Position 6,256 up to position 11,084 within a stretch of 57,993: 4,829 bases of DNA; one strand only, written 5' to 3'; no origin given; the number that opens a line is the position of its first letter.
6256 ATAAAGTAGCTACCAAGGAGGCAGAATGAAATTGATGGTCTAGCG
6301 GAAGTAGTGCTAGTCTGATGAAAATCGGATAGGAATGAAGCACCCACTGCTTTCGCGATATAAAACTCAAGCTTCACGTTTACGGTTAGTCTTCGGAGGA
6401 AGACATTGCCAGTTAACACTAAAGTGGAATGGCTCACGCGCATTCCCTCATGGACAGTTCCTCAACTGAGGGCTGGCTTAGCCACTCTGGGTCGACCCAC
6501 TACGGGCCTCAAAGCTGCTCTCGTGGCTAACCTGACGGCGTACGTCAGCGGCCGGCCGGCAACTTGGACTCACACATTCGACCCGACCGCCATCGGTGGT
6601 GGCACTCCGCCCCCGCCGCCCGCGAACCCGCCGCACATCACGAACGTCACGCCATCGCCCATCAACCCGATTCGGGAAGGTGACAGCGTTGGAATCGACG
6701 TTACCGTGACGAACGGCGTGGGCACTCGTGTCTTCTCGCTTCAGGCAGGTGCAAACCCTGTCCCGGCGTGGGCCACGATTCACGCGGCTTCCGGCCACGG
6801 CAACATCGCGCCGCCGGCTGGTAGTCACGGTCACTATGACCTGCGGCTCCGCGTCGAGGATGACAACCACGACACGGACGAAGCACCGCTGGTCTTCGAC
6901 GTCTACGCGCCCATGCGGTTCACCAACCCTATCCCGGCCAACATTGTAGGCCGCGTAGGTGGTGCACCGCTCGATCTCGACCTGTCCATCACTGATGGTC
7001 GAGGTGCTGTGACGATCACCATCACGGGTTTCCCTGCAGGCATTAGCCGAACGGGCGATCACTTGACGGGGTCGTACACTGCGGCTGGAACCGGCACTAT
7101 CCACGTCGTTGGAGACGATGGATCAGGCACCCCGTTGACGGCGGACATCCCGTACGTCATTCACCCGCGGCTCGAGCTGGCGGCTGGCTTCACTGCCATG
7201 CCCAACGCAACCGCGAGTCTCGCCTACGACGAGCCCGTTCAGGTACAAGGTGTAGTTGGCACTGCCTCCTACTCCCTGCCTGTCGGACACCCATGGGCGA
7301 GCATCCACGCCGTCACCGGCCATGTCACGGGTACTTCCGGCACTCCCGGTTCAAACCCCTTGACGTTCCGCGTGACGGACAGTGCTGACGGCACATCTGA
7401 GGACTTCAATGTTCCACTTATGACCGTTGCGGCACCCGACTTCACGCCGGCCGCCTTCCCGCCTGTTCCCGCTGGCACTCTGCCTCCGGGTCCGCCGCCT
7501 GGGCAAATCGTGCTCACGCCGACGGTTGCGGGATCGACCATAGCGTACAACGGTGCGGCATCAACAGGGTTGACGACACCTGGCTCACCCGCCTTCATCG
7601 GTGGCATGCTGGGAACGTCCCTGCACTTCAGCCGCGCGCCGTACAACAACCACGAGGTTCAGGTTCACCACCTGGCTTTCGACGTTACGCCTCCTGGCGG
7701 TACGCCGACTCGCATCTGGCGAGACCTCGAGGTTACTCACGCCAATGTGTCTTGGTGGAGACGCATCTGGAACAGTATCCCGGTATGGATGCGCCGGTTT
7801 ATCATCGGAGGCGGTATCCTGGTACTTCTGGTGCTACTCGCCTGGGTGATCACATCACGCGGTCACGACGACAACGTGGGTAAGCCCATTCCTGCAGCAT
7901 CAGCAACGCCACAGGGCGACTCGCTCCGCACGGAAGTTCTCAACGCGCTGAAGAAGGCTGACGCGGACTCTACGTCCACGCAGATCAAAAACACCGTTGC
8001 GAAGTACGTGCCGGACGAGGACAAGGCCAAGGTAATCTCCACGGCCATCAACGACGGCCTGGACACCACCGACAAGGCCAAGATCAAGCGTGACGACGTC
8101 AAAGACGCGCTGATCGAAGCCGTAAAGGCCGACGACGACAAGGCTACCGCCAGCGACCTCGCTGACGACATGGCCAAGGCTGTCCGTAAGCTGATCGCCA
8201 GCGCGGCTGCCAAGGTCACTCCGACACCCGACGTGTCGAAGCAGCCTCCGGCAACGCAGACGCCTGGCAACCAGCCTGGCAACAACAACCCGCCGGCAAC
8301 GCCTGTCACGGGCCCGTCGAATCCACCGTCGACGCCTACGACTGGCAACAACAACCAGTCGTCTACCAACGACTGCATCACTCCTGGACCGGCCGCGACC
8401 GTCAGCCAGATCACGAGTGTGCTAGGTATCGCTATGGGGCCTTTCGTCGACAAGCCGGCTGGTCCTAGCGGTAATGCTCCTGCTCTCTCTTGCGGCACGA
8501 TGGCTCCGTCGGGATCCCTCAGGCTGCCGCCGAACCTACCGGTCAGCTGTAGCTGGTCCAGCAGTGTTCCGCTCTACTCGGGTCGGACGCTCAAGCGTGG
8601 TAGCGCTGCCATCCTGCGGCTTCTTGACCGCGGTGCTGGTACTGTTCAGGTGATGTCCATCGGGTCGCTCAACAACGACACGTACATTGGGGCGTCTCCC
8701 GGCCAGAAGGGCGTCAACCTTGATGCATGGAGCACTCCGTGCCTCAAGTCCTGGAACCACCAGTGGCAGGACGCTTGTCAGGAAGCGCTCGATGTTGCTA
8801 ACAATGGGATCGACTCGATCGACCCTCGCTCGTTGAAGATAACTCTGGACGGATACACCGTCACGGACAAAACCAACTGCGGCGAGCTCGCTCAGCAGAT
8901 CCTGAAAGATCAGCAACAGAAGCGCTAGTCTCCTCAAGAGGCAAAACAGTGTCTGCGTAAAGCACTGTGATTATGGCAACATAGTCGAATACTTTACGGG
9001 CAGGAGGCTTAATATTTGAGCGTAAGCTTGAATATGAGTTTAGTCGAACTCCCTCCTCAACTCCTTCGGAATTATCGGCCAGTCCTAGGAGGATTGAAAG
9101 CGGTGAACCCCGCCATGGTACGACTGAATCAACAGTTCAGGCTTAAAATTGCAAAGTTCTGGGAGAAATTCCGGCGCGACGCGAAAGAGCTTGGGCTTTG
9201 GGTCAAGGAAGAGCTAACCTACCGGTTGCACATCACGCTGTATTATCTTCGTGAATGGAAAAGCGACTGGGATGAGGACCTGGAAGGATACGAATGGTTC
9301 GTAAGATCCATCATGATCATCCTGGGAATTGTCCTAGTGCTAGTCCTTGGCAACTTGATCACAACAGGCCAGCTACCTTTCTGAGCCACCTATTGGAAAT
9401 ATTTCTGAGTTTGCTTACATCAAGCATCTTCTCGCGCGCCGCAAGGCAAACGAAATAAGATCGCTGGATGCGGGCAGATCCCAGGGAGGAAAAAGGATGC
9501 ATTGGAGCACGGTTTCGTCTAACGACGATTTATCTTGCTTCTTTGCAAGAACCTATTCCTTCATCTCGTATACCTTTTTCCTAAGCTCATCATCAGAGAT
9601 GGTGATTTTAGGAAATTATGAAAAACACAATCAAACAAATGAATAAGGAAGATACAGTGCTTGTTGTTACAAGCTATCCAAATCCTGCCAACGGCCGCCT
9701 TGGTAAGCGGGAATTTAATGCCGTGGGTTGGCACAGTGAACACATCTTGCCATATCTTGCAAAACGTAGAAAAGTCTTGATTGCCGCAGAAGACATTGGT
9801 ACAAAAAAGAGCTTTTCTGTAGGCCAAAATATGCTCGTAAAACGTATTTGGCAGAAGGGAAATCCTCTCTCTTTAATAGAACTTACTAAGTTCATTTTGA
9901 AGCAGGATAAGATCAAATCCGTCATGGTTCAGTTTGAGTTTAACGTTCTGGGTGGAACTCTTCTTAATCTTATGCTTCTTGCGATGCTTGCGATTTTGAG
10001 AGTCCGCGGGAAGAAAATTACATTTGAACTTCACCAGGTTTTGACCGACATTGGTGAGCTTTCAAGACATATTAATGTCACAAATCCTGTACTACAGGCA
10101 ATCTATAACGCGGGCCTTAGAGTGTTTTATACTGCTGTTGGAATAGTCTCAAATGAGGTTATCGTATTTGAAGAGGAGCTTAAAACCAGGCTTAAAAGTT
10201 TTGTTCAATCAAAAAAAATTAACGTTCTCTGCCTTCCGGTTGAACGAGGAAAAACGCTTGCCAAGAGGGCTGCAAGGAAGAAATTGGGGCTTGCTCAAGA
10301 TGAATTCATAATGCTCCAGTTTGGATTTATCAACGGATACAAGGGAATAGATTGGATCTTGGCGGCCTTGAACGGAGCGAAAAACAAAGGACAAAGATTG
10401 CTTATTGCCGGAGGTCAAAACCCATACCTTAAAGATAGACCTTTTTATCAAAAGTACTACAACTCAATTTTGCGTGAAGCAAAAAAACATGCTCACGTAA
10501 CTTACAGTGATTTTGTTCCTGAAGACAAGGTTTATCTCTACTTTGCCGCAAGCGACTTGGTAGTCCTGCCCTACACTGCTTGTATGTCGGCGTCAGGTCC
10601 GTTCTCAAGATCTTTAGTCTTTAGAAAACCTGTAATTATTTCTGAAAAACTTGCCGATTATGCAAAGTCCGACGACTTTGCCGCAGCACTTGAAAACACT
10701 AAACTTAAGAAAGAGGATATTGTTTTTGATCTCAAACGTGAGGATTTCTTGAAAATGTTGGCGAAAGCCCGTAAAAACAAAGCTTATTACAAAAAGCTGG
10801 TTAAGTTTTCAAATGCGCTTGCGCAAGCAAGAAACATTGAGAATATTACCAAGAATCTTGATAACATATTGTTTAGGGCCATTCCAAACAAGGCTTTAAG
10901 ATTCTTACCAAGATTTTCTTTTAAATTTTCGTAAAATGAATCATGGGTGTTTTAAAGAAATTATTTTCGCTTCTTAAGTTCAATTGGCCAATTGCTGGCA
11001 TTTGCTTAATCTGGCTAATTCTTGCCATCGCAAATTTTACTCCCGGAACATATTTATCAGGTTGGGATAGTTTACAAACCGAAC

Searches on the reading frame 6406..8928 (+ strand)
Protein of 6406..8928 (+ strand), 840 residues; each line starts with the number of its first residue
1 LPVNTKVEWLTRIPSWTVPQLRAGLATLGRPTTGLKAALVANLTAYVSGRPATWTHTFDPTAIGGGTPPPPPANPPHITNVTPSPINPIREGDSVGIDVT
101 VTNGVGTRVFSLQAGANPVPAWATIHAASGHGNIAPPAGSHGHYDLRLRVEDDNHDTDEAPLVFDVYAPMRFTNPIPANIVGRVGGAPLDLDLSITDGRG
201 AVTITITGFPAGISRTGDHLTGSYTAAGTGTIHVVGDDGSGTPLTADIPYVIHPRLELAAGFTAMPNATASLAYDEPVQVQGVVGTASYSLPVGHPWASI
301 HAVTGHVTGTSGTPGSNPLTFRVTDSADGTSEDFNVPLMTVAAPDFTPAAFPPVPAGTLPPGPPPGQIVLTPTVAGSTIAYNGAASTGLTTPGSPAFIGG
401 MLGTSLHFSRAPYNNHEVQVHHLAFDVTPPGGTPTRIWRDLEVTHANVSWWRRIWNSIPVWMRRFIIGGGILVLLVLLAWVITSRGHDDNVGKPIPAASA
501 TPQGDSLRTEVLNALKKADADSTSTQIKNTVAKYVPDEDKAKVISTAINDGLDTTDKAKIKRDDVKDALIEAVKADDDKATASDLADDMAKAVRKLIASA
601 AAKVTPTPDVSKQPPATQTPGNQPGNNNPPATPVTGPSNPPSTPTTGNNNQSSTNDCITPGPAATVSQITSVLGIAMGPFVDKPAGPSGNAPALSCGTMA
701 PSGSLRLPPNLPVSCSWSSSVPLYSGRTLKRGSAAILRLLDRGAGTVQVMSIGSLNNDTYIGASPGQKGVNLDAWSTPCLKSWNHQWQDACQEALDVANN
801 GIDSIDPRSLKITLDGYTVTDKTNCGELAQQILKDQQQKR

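Call 42: search_protein_families(library=pfam, proteins=[window:6406-8928:+], max_evalue=0.001)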
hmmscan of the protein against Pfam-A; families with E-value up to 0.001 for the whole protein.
window:6406-8928:+ (840 aa): 1 family
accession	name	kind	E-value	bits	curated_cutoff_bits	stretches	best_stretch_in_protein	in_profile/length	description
PF02037.33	SAP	-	1.5e-06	28.1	23.9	1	15-46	4-35/37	SAP domain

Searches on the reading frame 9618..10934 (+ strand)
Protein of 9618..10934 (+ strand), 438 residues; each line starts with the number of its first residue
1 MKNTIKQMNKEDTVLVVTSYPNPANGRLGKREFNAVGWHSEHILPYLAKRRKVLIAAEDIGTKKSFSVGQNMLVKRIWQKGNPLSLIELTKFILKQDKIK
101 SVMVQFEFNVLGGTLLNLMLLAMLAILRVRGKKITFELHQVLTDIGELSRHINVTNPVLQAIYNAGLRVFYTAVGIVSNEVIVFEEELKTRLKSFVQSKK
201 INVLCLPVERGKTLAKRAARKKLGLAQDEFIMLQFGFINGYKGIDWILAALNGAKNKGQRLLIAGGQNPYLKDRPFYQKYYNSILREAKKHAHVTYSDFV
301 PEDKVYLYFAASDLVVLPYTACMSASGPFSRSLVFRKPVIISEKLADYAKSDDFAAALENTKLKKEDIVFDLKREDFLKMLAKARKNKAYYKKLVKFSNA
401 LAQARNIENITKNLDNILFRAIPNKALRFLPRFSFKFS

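Call 42: search_protein_families(library=pfam, proteins=[window:9618-10934:+], max_evalue=0.001)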
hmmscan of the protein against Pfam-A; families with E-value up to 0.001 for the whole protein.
window:9618-10934:+ (438 aa): 1 family
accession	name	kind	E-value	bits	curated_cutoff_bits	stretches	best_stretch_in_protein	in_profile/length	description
PF00534.26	Glycos_transf_1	-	1.2e-07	31.8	26.4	1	217-320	3-101/172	Glycosyl transferases group 1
